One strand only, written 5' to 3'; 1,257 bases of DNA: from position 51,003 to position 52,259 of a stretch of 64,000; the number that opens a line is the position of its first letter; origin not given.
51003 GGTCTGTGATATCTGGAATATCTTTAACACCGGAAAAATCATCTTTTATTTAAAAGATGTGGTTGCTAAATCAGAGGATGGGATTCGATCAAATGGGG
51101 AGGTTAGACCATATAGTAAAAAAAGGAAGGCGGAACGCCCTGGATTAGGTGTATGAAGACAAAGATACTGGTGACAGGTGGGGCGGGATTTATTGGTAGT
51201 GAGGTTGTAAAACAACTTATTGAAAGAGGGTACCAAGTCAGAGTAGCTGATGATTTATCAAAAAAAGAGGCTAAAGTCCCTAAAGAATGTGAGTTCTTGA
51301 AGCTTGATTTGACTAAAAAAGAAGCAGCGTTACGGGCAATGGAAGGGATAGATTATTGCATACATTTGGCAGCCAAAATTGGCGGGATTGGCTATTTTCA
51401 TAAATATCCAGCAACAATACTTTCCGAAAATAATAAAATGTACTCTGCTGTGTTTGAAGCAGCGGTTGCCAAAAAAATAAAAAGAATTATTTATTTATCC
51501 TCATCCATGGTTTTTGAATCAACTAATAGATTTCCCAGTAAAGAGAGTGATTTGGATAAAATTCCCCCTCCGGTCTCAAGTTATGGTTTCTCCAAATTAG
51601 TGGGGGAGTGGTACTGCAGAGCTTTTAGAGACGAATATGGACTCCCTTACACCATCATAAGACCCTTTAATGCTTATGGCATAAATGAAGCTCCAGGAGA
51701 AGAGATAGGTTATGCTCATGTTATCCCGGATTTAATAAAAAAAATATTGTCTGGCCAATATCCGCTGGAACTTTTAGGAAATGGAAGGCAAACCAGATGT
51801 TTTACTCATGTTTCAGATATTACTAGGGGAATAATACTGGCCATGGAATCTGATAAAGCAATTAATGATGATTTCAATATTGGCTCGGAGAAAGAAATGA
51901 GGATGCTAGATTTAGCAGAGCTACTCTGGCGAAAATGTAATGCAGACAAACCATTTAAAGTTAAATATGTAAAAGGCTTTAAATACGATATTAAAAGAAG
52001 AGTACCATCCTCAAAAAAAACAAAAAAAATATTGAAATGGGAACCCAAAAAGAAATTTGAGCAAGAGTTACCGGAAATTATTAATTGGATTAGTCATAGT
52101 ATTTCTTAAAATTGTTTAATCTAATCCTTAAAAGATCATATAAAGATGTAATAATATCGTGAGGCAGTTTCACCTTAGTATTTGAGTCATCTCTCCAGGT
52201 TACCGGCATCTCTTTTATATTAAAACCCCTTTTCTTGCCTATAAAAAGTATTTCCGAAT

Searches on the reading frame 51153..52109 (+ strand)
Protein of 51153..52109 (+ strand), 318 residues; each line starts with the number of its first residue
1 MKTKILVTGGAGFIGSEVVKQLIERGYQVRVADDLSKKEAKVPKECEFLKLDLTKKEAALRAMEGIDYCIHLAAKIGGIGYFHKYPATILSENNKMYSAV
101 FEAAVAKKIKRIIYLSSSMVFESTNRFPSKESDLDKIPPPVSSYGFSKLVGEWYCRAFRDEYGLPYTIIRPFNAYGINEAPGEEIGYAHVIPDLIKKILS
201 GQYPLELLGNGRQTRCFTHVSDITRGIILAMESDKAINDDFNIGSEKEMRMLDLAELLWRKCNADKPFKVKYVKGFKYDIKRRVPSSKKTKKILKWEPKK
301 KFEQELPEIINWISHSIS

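Call 13: search_protein_families(library=pfam, proteins=[window:51153-52109:+], max_evalue=0.001)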
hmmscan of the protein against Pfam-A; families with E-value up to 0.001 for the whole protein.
window:51153-52109:+ (318 aa): 10 families
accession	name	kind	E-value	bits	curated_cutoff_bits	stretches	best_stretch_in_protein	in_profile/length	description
PF01370.27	Epimerase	-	2.5e-58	197.7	20.9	1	5-244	1-240/240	NAD dependent epimerase/dehydratase family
PF16363.11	GDP_Man_Dehyd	-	1.4e-39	136.9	27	1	6-305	1-328/332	GDP-mannose 4,6 dehydratase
PF01073.25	3Beta_HSD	-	2.2e-15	56.9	22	1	6-126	1-128/280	3-beta hydroxysteroid dehydrogenase/isomerase family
PF13460.12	NAD_binding_10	-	3.4e-13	50.3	27.2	1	9-172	1-144/184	NAD(P)H-binding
PF04321.23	RmlD_sub_bind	-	1.2e-12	48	27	1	4-309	2-281/287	RmlD substrate binding domain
PF07993.18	NAD_binding_4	-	2.1e-09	37.4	20.1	1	57-178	80-210/258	Male sterility protein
PF02719.21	Polysacc_synt_2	-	4.6e-09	36.3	20.2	1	5-125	1-136/293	Polysaccharide biosynthesis protein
PF05368.20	NmrA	-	6.8e-07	29.6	27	1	1-130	1-121/298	NmrA-like family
PF00106.31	adh_short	-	1e-05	25.6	26.6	1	5-66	3-71/195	short chain dehydrogenase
PF03435.24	Sacchrp_dh_NADP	-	0.00095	19.9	25.1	0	10-76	5-79/129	Saccharopine dehydrogenase NADP binding domain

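Call 36: search_solved_structures(query=window:51153-52109:+, max_evalue=1e-30)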
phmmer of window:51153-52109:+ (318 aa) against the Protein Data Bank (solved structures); distinct sequences matched with E-value up to 1e-30: 3.
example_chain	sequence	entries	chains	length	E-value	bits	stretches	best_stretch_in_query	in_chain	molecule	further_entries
4zrm_A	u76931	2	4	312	1.3e-37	133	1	4-311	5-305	UDP-glucose 4-epimerase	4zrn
6dnt_A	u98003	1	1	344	7.3e-33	117.4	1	4-313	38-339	NAD-dependent epimerase/dehydratase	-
6pmh_A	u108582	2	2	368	1.1e-32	116.7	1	5-314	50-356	UDP-glucose 4-epimerase related protein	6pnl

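Call 47: search_protein_families(library=ncbifam, proteins=[window:51153-52109:+], max_evalue=1e-10)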
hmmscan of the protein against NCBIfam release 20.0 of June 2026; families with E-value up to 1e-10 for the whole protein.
window:51153-52109:+ (318 aa): 16 families
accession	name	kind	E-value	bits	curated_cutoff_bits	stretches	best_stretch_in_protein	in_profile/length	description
TIGR04180.1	EDH_00030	hypoth_equivalog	7.9e-38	130.2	475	1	5-299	1-295/297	NAD-dependent 4,6-dehydratase LegB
TIGR01179.1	galE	equivalog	5.9e-33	114.1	262.3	1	4-315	1-327/332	UDP-glucose 4-epimerase GalE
NF047922.1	GDPFucSynFcl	equivalog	3.1e-31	109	500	1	2-311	2-299/308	GDP-L-fucose synthase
TIGR01181.1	dTDP_gluc_dehyt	equivalog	1.8e-30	106.1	365.1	1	4-313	1-311/321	dTDP-glucose 4,6-dehydratase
TIGR02197.1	heptose_epim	equivalog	4.3e-25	88.5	274.6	1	5-279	1-274/316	ADP-glyceromanno-heptose 6-epimerase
TIGR03466.1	HpnA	hypoth_equivalog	3.7e-22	78.6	367.65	1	4-235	2-221/327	hopanoid-associated sugar epimerase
NF008872.0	PRK11908.1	equivalog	1.6e-19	70.1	294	1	3-312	2-334/349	bifunctional UDP-4-keto-pentose/UDP-xylose synthase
NF005998.1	PRK08125.1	equivalog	2.8e-19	69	777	1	2-312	315-648/649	bifunctional UDP-4-amino-4-deoxy-L-arabinose formyltransferase/UDP-glucuronic acid oxidase ArnA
NF007490.0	PRK10084.1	subfamily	2.4e-18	66.2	649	1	140-313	163-334/361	dTDP-glucose 4,6-dehydratase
NF007582.0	PRK10217.1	equivalog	3.2e-17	62.7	698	1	4-312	3-330/355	dTDP-glucose 4,6-dehydratase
NF042422.1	oxyalk_red_OleD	equivalog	1.2e-16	61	580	1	4-225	2-209/329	2-alkyl-3-oxoalkanoate reductase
NF041293.1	G6PDh_Azf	equivalog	1.9e-16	60.3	400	1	1-170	1-178/252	NAD-dependent glucose-6-phosphate dehydrogenase Azf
NF007956.0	PRK10675.1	subfamily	4.3e-16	59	394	1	4-314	2-330/338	UDP-glucose 4-epimerase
NF011728.1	PRK15181.1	equivalog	1.8e-15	56.8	760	1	4-313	17-337/348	Vi polysaccharide biosynthesis UDP-N-acetylglucosaminuronic acid C-4 epimerase TviC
NF008360.0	PRK11150.1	equivalog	1.7e-13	50.5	452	1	5-250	2-242/310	ADP-glyceromanno-heptose 6-epimerase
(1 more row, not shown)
